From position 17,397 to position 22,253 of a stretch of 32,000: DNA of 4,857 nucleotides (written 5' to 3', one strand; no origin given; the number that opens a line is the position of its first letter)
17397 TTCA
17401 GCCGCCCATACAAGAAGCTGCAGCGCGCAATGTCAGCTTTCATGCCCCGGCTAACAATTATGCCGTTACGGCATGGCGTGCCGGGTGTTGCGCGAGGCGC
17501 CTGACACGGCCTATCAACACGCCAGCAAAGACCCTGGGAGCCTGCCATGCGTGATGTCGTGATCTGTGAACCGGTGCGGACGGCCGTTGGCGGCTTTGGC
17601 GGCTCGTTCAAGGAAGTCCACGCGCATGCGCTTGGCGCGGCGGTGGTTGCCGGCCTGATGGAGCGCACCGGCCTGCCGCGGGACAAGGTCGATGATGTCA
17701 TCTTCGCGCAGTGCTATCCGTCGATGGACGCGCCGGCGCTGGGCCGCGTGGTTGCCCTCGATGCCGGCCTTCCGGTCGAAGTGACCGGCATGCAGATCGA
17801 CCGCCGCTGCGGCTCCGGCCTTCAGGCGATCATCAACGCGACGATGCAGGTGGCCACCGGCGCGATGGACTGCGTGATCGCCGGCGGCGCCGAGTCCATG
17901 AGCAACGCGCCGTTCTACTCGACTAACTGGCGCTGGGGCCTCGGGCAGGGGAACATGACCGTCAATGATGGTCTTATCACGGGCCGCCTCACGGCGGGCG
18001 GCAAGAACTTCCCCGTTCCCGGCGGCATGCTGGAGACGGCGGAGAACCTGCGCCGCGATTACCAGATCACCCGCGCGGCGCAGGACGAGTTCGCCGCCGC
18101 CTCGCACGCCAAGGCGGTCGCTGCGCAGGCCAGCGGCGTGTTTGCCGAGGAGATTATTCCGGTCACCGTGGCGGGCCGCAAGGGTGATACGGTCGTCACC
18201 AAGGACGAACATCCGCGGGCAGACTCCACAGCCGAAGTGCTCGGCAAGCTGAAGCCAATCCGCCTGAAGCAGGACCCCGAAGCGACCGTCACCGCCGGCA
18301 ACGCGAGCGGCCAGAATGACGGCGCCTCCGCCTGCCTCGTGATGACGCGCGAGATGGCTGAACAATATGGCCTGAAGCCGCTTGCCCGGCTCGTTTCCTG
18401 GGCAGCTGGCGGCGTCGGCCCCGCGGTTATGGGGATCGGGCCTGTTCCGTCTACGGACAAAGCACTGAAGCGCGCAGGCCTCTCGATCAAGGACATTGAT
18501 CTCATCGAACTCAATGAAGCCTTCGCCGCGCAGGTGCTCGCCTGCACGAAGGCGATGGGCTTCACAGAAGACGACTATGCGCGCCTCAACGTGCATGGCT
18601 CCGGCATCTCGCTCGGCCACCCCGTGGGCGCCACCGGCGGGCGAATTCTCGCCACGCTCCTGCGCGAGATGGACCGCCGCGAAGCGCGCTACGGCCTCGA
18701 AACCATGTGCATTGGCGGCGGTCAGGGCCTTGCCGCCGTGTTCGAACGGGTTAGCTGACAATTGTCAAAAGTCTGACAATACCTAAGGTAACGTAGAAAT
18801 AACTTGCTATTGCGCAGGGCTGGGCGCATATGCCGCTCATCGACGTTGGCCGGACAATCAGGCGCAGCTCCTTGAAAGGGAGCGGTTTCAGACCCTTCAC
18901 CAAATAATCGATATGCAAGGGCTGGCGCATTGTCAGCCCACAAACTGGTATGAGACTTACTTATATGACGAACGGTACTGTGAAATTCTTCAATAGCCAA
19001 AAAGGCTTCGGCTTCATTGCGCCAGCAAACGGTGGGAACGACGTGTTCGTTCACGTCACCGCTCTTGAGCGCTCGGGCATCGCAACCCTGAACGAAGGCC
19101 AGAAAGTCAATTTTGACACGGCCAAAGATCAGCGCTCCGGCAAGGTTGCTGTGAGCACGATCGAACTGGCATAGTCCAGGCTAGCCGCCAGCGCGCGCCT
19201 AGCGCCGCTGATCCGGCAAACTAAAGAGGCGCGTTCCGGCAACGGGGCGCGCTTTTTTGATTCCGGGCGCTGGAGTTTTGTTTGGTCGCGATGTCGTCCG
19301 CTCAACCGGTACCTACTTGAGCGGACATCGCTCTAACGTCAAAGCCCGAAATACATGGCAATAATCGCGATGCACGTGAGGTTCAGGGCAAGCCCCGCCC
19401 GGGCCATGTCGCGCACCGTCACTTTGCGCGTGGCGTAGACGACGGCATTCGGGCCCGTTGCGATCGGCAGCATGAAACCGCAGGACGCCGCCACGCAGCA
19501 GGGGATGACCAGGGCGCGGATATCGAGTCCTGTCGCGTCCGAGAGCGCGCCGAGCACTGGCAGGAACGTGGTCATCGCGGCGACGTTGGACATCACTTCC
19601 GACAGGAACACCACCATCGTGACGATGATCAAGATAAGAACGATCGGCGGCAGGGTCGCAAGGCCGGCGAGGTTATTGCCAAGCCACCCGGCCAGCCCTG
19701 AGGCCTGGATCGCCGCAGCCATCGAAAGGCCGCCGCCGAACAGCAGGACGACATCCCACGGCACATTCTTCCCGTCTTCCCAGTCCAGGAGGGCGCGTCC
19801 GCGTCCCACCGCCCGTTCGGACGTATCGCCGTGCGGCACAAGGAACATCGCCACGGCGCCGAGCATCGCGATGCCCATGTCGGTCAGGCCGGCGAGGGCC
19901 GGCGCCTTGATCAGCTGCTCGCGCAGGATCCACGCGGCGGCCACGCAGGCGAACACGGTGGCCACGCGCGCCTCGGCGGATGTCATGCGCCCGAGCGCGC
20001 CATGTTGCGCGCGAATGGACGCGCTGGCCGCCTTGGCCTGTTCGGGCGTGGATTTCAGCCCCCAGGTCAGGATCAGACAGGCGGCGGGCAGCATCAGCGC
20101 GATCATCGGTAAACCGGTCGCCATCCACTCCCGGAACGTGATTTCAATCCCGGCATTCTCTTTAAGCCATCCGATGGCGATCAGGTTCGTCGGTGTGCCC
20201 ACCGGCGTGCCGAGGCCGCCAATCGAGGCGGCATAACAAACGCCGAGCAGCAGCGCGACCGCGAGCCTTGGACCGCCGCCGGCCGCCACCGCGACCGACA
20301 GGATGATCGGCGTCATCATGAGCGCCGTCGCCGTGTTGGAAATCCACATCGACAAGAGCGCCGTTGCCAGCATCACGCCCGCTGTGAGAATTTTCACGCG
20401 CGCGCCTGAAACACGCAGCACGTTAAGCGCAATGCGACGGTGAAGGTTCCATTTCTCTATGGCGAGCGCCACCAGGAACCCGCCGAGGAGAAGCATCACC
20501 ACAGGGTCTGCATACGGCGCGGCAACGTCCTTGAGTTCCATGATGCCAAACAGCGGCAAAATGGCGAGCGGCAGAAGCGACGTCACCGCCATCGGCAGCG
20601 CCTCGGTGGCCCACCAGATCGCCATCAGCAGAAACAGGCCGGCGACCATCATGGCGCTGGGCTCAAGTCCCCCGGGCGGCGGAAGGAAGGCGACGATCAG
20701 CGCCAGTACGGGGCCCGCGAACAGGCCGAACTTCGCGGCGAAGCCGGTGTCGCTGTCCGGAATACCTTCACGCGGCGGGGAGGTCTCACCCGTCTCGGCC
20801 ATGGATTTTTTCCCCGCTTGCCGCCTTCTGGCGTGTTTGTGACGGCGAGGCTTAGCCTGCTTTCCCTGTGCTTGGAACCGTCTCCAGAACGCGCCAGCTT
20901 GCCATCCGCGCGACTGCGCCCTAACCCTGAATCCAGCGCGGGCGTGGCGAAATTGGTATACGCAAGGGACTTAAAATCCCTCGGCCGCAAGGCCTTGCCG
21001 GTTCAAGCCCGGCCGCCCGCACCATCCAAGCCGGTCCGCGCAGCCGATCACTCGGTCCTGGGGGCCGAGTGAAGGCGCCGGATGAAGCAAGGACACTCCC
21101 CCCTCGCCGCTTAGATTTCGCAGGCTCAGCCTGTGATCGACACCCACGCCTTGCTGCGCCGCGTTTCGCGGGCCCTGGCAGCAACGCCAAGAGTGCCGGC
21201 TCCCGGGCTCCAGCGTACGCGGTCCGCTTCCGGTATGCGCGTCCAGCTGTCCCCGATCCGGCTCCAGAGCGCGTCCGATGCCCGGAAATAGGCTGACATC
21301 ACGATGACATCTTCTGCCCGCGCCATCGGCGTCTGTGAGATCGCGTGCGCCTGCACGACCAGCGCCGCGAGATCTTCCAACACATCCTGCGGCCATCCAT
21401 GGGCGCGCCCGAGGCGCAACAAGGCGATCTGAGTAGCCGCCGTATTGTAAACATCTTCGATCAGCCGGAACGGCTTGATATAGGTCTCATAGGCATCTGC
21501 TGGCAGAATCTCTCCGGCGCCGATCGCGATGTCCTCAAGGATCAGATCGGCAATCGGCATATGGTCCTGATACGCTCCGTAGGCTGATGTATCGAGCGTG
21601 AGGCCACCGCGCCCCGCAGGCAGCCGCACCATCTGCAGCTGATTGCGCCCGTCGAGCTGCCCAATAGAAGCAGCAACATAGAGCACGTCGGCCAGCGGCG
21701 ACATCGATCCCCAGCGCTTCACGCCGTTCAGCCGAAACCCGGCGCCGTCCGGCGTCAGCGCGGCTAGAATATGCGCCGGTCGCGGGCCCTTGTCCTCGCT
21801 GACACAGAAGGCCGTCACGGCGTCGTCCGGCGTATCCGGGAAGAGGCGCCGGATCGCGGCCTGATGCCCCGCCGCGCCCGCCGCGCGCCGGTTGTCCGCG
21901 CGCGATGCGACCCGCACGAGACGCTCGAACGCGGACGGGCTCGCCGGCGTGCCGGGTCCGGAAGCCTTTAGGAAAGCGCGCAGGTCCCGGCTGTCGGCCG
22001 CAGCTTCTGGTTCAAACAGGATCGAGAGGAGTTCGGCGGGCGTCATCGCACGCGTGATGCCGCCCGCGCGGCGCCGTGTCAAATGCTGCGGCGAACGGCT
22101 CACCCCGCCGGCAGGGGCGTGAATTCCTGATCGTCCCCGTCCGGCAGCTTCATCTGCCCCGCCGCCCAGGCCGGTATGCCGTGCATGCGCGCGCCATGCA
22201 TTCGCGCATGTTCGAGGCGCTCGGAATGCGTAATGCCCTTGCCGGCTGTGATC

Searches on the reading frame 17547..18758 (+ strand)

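Call 67: search_protein_families(library=pfam, proteins=[window:17547-18758:+], max_evalue=0.00001)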
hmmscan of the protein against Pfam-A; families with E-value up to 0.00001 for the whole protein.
window:17547-18758:+ (403 aa): 2 families
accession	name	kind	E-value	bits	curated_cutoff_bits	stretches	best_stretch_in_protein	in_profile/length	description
PF00108.29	Thiolase_N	-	3.7e-72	243.3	26.4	1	4-268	1-259/260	Thiolase, N-terminal domain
PF02803.24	Thiolase_C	-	1.8e-45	154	27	1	276-401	1-123/123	Thiolase, C-terminal domain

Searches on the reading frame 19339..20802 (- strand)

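Call 67: search_protein_families(library=pfam, proteins=[window:19339-20802:-], max_evalue=0.00001)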
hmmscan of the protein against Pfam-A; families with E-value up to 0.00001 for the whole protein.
window:19339-20802:- (487 aa): 2 families
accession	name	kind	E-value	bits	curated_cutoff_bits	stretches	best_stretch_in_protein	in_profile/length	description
PF00939.25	Na_sulph_symp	-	5.9e-69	233.7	27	1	29-483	9-460/472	Sodium:sulfate symporter transmembrane region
PF03600.22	CitMHS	-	5e-57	193.9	31.9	1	62-430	2-330/336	Citrate transporter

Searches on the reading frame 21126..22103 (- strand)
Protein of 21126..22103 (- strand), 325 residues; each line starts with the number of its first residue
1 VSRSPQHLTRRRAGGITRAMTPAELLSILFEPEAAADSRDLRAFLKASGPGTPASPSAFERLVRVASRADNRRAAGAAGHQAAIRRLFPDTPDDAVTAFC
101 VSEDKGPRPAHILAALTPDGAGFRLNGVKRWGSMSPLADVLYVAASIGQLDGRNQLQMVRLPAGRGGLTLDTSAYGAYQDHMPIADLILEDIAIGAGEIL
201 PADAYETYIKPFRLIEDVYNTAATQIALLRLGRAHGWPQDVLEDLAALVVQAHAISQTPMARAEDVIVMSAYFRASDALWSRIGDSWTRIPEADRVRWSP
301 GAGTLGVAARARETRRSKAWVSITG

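Call 67: search_protein_families(library=pfam, proteins=[window:21126-22103:-], max_evalue=0.00001)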
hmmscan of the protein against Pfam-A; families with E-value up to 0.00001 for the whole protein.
window:21126-22103:- (325 aa): 1 family
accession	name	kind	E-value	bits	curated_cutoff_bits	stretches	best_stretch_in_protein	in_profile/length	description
PF02770.24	Acyl-CoA_dh_M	-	8.3e-06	26.3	33.3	0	98-190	1-95/97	Acyl-CoA dehydrogenase, middle domain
